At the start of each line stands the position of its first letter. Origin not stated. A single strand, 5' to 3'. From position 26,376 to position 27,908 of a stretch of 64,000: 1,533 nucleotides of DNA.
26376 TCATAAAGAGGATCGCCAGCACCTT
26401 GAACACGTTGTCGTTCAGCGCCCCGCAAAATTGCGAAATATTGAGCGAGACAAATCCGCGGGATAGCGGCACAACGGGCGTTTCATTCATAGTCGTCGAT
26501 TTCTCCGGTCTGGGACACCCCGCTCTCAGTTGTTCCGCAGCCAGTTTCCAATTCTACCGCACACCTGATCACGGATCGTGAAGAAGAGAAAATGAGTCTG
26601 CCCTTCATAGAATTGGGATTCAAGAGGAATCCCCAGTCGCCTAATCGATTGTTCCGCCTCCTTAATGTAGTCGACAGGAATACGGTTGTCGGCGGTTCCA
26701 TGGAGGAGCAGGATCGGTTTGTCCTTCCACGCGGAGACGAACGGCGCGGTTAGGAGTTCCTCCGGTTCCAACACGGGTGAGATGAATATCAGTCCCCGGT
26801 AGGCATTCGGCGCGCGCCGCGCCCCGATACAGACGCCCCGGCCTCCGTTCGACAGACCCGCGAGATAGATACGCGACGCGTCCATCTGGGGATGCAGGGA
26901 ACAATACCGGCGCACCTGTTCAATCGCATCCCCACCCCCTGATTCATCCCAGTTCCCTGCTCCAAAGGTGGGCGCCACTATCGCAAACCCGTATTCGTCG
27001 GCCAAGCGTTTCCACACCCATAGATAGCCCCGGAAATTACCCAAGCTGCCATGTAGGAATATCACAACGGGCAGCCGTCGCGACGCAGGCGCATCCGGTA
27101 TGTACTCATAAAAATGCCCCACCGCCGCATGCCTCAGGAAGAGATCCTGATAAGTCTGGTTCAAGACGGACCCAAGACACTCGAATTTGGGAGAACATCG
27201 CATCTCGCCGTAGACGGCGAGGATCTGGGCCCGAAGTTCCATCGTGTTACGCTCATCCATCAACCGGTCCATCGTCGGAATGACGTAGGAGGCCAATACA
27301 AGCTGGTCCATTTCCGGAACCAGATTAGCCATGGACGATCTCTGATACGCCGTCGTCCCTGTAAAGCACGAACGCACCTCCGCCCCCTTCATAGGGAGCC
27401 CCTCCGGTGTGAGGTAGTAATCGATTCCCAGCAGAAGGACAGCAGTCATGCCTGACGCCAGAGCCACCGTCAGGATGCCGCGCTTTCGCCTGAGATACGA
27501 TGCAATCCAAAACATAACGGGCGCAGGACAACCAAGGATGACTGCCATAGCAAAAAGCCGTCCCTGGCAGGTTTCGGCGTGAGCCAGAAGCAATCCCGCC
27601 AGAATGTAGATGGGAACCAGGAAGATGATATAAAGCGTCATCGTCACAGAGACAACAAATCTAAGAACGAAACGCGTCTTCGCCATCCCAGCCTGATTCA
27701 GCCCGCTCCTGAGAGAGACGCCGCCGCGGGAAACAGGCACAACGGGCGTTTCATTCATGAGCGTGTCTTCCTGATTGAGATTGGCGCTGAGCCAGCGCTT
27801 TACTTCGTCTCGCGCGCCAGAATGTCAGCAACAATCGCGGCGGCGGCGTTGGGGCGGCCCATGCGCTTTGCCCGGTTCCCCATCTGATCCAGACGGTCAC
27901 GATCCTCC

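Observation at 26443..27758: Two adjacent, differently-functioning genes begin with the same 16 codons (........[L/V]SRG[F/G]VSL)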

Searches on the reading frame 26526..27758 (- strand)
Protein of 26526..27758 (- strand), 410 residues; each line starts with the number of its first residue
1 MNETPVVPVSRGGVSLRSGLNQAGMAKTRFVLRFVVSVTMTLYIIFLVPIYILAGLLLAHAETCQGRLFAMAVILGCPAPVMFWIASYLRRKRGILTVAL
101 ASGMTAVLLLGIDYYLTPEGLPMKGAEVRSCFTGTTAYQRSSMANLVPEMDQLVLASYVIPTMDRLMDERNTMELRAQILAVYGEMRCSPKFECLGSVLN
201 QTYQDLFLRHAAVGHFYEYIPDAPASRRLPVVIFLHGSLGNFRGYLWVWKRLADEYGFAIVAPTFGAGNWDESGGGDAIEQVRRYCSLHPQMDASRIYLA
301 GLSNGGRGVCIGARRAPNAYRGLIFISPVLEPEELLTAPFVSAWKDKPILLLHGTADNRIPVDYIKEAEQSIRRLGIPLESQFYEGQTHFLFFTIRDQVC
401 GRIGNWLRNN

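Call 6: search_protein_families(library=pfam, proteins=[window:26526-27758:-], max_evalue=0.01)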
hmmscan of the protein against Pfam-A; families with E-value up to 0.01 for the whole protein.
window:26526-27758:- (410 aa): 7 families
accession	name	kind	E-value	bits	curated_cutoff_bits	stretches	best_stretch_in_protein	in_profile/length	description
PF00326.27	Peptidase_S9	-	4.2e-07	30.1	22.6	0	269-334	39-103/213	Prolyl oligopeptidase family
PF02230.22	Abhydrolase_2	-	7.7e-07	29.6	23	1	292-389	102-199/217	Phospholipase/Carboxylesterase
PF01738.24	DLH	-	1.4e-06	28.5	21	1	279-390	81-187/217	Dienelactone hydrolase family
PF10503.15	Esterase_PHB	-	2e-05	24.4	23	1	218-322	5-124/219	Esterase PHB depolymerase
PF12146.15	Hydrolase_4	-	0.00012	21.9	27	0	277-338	61-119/239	Serine aminopeptidase, S33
PF00756.26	Esterase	-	0.0011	19.3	22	0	297-345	117-166/251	Putative esterase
PF07519.17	Tannase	-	0.0097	15.2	29.8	0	294-330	117-153/490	Tannase and feruloyl esterase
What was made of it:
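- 26526..27758 (-): Membrane-anchored alpha/beta-hydrolase (esterase/lipase type) ORF, 410 aa; a lineage-specific insertion. Pfam Peptidase_S9, Abhydrolase_2, DLH and Esterase_PHB above their gathering scores (call 6).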

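Call 7: find_homologous_proteins(query=window:26526-27758:-)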
Query window:26526-27758:- (410 aa): 185 proteins with E <= 0.001 among 8000 candidates; the best 120 are listed.
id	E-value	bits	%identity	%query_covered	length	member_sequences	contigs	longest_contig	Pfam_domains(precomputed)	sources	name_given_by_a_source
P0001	3.4e-278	940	100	100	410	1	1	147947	PF00326.28,PF01738.25,PF10503.15,PF02230.23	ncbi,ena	-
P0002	2.8e-188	644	71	95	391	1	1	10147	PF00326.28,PF01738.25,PF12146.16,PF02230.23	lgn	-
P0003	2.1e-181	622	68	95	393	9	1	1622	PF00326.28,PF01738.25,PF12146.16,PF02230.23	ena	-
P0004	4.1e-180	617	68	95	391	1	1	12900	PF00326.28,PF12146.16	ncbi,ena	-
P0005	5.7e-179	613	71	92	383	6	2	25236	PF00326.28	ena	-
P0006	9.9e-175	600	68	92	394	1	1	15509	PF00326.28,PF01738.25,PF02230.23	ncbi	-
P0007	1.5e-174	599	66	95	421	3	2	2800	PF00326.28,PF01738.25,PF10503.15,PF02230.23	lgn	-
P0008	9.1e-171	586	64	95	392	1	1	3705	PF00326.28,PF01738.25,PF00561.27,PF10503.15,PF12146.16,PF02230.23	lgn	-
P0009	1.7e-168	579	64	95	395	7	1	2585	PF00326.28,PF10503.15,PF02230.23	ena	-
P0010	6.7e-167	574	65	95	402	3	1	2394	PF00326.28,PF10503.15,PF02230.23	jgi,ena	jgi:pimeloyl-ACP methyl ester carboxylesterase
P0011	1.1e-166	573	65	92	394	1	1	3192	PF00326.28,PF10503.15,PF12146.16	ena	-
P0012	2.4e-166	572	64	95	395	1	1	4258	PF00326.28,PF10503.15,PF02230.23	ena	-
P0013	5.4e-166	571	63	95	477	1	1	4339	PF00326.28,PF07859.20,PF01738.25,PF12146.16,PF02230.23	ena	-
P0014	3.6e-164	565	63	95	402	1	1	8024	PF00326.28,PF10503.15,PF12146.16,PF02230.23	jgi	-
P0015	1.1e-160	553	61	95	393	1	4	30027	PF00326.28,PF02230.23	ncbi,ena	-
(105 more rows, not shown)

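Call 9: find_encoding_contigs(protein=P0002, flank=6000, max_places=3)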
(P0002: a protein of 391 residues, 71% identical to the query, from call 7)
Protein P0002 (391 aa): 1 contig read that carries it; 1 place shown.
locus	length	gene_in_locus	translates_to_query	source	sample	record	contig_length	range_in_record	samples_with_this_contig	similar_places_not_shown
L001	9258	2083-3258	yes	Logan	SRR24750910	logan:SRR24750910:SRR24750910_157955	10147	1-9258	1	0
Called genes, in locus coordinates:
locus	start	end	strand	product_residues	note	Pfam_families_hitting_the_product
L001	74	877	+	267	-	PF04355:BamE (faint)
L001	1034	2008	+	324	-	PF01694:Rhomboid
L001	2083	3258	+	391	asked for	PF02230:Abhydrolase_2 (faint), PF12146:Hydrolase_4 (faint), PF00326:Peptidase_S9 (faint), PF01738:DLH (weak)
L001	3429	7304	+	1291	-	PF23745:ANK_LRRK2 (faint), PF00023:Ank (faint), PF12796:Ank_2, PF13606:Ank_3 (faint), PF13857:Ank_5 (faint), PF12796:Ank_2, PF13637:Ank_4 (weak), PF12796:Ank_2, +1 more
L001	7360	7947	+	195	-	-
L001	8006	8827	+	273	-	-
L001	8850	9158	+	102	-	-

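Call 10: find_encoding_contigs(protein=P0004, flank=6000, max_places=3)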
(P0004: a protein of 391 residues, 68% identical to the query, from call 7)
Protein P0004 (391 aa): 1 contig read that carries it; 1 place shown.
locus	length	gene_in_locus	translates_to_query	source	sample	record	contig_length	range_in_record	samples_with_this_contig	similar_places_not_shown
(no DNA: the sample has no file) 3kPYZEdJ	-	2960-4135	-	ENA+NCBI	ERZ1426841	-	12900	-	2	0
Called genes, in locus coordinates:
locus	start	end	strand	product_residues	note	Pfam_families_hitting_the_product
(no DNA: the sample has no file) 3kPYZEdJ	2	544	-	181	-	?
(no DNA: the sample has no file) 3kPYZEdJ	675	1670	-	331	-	PF20033:DUF6438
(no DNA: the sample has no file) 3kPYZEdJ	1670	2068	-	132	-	PF17263:DUF5329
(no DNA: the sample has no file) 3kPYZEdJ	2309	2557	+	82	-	PF04014:MazE_antitoxin (weak), PF15937:PrlF_antitoxin (weak)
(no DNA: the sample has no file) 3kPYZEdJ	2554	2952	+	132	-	PF01850:PIN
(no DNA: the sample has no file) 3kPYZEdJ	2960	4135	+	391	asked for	PF12146:Hydrolase_4 (faint), PF00326:Peptidase_S9 (faint)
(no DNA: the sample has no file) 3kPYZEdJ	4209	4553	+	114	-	PF01451:LMWPc (faint)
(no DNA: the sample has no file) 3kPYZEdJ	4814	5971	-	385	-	-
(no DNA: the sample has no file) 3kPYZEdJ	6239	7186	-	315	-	PF04463:2-thiour_desulf, PF08349:DUF1722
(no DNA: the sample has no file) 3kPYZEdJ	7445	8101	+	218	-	PF07929:PRiA4_ORF3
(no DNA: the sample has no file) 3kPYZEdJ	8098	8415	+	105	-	-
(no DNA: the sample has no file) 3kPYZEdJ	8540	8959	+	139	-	PF00072:Response_reg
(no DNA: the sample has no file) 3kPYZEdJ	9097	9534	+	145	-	-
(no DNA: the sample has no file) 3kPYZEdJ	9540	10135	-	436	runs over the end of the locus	PF03446:NAD_binding_2 (weak), PF03721:UDPG_MGDP_dh_N, PF00984:UDPG_MGDP_dh, PF03720:UDPG_MGDP_dh_C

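Call 11: find_encoding_contigs(protein=P0005, flank=6000, max_places=3)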
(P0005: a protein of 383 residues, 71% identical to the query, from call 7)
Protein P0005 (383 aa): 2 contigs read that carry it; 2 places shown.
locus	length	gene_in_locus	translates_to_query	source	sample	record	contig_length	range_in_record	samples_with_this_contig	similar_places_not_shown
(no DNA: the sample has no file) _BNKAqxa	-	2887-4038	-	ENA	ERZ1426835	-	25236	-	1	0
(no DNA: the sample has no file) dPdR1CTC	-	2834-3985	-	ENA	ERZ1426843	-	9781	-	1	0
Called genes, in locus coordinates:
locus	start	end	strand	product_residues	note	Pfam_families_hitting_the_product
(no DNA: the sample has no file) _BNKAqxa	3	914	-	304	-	?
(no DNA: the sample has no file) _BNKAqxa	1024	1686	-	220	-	PF00376:MerR (weak), PF12728:HTH_17, PF00072:Response_reg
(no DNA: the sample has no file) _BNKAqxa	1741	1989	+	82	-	-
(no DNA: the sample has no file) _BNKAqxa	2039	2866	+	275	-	-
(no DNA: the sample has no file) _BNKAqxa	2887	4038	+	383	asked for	PF00326:Peptidase_S9 (faint)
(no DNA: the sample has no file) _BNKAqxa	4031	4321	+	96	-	-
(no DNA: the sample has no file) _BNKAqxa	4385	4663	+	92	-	-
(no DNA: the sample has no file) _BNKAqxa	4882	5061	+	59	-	-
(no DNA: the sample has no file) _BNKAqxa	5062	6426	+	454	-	PF13435:Cytochrome_C554 (weak), PF14522:Cytochrome_C7 (weak), PF13447:Multi-haem_cyto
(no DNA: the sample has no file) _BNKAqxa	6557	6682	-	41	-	-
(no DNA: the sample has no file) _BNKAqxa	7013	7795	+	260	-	PF00702:Hydrolase, PF13344:Hydrolase_6, PF13419:HAD_2 (weak), PF13242:Hydrolase_like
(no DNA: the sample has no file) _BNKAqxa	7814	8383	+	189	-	PF03162:Y_phosphatase2, PF22741:PTP-NADK, PF00782:DSPc, PF22784:PTP-SAK, PF22785:Tc-R-P, PF00102:Y_phosphatase, PF13350:Y_phosphatase3 (weak)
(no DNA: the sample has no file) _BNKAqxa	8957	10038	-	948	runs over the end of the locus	PF17132:Glyco_hydro_106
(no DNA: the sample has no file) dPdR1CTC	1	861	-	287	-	?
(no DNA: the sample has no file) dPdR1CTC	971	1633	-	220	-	PF00376:MerR (weak), PF12728:HTH_17, PF00072:Response_reg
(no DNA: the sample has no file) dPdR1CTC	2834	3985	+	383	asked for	PF00326:Peptidase_S9 (faint)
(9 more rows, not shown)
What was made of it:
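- Hydrolase orthologues lie in unrelated contexts (calls 9-11).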

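Call 32: find_encoding_contigs(protein=P0001, flank=3000, max_places=6)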
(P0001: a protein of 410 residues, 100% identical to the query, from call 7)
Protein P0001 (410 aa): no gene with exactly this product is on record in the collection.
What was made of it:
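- Tried and rejected: It is not on record (call 32), so the rest of the 148-kb contig and genome could not be scanned for the 23-mer.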

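Call 40: search_protein_families(library=ncbifam, proteins=[window:26526-27758:-], max_evalue=0.001)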
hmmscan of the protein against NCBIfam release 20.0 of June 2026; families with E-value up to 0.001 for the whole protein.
window:26526-27758:- (410 aa): 2 families
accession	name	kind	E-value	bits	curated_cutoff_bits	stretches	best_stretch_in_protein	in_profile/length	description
NF050058.1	e_dPHAscl_type1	hypoth_equivalog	1.1e-12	48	150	1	216-327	10-136/276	extracellular catalytic domain type 1 short-chain-length polyhydroxyalkanoate depolymerase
TIGR01840.1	esterase_phb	subfamily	1.4e-08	34.5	107.85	1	217-322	2-122/213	PHB depolymerase family esterase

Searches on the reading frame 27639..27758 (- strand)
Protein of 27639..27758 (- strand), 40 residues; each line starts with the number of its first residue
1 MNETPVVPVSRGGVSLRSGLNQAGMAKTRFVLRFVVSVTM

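Call 36: find_homologous_proteins(query=window:27639-27758:-, max_evalue=10)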
Query seq(40 aa): no candidate shares three 5-residue words with the query. No homologue found.
